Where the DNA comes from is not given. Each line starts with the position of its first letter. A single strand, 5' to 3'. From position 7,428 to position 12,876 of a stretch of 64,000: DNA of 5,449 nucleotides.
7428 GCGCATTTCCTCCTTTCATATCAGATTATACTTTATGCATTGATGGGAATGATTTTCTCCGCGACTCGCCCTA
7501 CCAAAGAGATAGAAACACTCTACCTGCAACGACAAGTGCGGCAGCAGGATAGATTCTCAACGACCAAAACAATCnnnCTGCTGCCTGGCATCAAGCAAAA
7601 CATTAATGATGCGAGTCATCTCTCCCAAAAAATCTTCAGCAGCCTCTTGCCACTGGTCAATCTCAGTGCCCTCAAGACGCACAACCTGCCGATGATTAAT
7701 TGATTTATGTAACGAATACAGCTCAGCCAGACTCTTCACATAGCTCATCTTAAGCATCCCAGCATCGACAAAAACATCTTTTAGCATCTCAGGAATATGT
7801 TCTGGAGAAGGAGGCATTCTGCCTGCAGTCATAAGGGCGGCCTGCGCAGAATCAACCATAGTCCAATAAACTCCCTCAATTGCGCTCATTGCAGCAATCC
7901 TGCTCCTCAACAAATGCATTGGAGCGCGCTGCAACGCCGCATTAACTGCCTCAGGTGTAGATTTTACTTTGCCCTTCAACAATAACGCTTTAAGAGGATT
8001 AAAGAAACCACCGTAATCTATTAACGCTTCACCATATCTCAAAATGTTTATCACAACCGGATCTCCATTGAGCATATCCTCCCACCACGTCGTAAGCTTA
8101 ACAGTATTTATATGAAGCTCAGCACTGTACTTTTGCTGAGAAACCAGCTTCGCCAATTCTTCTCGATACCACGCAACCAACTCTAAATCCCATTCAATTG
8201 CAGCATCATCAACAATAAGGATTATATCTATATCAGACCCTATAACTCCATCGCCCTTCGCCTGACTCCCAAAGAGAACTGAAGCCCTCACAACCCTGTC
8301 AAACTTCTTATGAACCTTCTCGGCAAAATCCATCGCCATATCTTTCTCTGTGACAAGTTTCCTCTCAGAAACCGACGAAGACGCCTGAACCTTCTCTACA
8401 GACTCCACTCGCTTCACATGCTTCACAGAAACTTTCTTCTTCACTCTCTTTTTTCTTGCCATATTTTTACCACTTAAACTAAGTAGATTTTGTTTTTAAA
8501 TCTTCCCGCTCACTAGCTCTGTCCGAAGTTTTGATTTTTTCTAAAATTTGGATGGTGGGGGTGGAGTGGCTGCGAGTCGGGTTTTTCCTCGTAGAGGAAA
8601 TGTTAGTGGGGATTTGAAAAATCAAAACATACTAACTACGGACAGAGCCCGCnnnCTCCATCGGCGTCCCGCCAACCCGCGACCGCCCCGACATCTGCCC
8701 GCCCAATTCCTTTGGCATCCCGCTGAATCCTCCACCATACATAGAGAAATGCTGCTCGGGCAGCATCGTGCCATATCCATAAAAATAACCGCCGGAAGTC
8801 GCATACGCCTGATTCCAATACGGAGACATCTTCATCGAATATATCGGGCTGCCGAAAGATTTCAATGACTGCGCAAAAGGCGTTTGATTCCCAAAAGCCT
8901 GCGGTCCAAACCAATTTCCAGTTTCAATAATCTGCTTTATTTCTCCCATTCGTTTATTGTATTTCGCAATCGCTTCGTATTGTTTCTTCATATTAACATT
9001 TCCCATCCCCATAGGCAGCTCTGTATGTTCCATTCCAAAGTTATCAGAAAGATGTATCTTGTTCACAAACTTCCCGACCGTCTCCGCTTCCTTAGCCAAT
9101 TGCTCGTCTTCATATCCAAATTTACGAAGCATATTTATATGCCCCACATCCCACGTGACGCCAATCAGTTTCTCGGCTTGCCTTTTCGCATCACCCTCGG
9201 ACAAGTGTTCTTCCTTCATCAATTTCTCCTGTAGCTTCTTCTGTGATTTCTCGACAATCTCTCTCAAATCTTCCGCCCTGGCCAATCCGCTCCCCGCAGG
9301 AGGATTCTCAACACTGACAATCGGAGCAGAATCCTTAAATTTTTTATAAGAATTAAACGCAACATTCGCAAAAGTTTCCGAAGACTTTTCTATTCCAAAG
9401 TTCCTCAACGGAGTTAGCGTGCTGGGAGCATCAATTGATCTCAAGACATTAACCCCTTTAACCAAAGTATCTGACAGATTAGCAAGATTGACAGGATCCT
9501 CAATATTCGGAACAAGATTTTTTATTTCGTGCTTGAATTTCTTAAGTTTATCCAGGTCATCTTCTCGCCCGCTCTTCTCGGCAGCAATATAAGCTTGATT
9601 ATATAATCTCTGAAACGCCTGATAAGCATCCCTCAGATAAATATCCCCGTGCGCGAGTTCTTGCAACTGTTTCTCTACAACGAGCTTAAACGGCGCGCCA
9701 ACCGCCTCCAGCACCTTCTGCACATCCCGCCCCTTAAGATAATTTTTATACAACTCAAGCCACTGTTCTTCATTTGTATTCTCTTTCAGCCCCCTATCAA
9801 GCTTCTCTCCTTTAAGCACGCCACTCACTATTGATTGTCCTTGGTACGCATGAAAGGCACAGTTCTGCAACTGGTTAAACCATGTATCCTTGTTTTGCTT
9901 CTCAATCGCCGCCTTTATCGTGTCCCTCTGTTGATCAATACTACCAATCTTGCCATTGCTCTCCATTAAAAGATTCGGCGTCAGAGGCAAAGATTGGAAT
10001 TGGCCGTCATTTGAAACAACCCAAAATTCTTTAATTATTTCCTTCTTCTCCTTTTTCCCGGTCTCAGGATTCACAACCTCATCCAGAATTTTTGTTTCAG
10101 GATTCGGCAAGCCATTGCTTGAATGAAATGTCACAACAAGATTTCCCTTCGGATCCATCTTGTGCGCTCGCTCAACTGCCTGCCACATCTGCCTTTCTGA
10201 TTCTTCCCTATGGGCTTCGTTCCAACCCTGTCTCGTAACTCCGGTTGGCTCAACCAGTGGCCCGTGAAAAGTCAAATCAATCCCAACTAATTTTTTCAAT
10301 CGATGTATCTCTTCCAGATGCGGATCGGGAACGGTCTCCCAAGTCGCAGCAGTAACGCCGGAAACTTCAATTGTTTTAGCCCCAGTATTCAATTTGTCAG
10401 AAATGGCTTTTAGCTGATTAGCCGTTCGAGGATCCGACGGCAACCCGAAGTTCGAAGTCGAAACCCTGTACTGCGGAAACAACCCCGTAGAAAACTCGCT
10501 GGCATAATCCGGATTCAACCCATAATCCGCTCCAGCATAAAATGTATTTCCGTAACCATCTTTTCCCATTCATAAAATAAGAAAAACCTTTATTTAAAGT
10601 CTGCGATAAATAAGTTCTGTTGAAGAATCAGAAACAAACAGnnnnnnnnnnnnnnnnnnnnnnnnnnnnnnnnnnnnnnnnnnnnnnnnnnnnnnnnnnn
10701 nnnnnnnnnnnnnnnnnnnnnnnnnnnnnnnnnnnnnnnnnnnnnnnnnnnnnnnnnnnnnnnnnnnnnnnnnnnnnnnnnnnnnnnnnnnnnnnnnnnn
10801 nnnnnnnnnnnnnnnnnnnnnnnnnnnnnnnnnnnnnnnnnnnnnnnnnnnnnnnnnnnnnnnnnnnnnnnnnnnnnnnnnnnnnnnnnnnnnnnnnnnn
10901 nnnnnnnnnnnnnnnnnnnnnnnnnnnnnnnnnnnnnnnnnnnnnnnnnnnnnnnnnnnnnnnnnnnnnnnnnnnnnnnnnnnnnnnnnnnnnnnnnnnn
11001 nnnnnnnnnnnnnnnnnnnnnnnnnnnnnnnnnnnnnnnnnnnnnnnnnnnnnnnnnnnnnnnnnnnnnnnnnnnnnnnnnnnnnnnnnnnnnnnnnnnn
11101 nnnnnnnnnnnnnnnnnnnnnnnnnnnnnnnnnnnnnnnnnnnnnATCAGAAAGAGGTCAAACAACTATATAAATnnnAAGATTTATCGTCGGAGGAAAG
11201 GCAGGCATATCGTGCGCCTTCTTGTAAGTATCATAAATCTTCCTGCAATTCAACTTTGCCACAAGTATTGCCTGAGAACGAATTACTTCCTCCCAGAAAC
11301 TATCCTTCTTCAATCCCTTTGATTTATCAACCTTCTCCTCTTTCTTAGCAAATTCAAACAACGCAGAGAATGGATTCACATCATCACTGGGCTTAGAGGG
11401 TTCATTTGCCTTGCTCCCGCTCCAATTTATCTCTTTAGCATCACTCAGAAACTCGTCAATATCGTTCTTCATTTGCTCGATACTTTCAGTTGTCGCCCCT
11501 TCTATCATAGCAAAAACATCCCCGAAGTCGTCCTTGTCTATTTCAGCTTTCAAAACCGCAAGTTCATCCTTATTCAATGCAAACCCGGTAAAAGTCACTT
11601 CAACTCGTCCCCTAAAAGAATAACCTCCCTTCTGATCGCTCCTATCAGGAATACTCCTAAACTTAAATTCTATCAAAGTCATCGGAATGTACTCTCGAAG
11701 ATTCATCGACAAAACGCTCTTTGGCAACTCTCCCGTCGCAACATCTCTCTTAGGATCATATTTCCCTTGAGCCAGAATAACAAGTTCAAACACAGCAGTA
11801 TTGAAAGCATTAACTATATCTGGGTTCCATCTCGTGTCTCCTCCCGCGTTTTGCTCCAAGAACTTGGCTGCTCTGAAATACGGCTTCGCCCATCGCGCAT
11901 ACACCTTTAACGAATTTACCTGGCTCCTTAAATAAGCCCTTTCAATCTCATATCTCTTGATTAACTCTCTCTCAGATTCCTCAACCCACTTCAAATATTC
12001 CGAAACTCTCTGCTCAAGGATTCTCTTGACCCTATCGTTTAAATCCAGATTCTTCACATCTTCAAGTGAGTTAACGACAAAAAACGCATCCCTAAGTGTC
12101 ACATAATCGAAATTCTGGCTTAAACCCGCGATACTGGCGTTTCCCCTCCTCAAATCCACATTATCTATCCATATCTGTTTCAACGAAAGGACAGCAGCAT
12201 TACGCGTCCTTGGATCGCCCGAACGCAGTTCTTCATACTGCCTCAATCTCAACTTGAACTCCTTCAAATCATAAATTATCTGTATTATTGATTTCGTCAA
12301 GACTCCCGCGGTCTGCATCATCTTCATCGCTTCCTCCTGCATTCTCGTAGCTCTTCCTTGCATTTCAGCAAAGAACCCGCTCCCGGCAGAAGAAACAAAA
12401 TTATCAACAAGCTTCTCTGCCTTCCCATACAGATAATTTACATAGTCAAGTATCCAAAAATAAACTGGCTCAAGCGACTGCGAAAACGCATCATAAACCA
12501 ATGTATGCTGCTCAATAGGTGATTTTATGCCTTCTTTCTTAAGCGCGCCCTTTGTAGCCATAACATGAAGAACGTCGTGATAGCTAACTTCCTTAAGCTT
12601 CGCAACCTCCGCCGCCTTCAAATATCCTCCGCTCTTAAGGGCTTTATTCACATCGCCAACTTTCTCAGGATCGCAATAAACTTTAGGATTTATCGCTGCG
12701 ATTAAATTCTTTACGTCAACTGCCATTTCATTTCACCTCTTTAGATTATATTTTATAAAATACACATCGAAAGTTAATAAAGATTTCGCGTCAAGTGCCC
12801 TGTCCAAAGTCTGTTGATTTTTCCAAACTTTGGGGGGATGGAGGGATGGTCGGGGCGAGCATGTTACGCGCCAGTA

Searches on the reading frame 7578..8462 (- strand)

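Call 8: search_protein_families(library=pfam, proteins=[window:7578-8462:-], max_evalue=0.01)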
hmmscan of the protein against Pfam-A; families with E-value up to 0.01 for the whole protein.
window:7578-8462:- (295 aa): 3 families
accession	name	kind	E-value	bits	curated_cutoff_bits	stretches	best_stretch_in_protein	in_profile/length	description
PF01909.29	NTP_transf_2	-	8.9e-07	29.7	21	1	46-105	4-63/93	Nucleotidyltransferase domain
PF18765.7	Polbeta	-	4.8e-06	27.1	26.9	1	55-93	8-47/93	Polymerase beta, Nucleotidyltransferase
PF15463.11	ECM11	-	0.0021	19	27.1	1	252-295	49-92/133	Extracellular mutant protein 11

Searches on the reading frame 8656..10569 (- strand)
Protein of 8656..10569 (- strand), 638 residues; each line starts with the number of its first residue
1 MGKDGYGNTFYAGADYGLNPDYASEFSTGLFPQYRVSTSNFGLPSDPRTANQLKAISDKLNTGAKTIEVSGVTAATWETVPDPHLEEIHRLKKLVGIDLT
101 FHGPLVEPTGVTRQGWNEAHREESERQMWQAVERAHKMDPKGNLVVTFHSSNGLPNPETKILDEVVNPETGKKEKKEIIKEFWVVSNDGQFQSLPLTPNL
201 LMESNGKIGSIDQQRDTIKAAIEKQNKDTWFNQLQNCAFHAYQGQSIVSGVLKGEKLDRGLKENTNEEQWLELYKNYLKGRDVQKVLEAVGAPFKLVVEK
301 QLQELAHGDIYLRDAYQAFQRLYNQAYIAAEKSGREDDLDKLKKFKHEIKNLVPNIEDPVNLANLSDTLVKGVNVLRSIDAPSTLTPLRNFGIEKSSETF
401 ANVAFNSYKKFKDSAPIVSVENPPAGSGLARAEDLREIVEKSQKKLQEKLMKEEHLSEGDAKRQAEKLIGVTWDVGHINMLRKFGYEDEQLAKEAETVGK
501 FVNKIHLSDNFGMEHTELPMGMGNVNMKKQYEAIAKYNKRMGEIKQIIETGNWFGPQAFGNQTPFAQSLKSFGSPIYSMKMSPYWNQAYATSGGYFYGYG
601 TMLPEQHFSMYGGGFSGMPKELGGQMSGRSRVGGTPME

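Call 8: search_protein_families(library=pfam, proteins=[window:8656-10569:-], max_evalue=0.01)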
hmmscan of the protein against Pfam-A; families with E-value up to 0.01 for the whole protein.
window:8656-10569:- (638 aa): 1 family
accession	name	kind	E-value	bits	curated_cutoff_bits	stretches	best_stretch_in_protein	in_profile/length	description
PF01261.30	AP_endonuc_2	-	2.7e-07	31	31.1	1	467-537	151-219/249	Xylose isomerase-like TIM barrel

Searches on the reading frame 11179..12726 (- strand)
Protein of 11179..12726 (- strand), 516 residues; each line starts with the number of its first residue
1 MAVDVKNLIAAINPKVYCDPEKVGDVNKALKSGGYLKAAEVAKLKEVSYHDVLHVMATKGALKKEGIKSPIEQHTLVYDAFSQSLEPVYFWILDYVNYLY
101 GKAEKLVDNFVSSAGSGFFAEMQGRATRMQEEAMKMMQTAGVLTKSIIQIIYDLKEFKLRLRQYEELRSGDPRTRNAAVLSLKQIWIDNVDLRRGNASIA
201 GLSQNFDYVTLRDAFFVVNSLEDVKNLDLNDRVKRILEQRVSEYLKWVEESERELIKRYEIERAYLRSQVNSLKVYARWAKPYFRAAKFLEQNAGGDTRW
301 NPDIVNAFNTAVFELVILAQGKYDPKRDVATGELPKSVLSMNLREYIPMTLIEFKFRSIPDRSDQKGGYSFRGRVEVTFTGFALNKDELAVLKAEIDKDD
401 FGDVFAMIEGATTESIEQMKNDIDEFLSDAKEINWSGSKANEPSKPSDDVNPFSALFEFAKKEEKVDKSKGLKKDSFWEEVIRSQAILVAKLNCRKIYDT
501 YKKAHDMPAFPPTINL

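Call 8: search_protein_families(library=pfam, proteins=[window:11179-12726:-], max_evalue=0.01)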
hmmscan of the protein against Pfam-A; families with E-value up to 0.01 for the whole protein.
window:11179-12726:- (516 aa): 0 families

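Call 9: search_protein_families(library=ncbifam, proteins=[window:11179-12726:-], max_evalue=10)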
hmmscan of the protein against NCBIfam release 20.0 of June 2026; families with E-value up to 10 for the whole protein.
window:11179-12726:- (516 aa): 0 families

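Call 63: search_solved_structures(query=window:11179-12726:-, max_evalue=1)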
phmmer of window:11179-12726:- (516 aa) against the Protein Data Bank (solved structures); distinct sequences matched with E-value up to 1: 1.
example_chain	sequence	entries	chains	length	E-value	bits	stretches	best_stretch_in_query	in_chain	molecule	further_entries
1gvn_B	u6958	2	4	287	0.023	16.7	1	105-242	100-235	ZETA | Zeta-toxin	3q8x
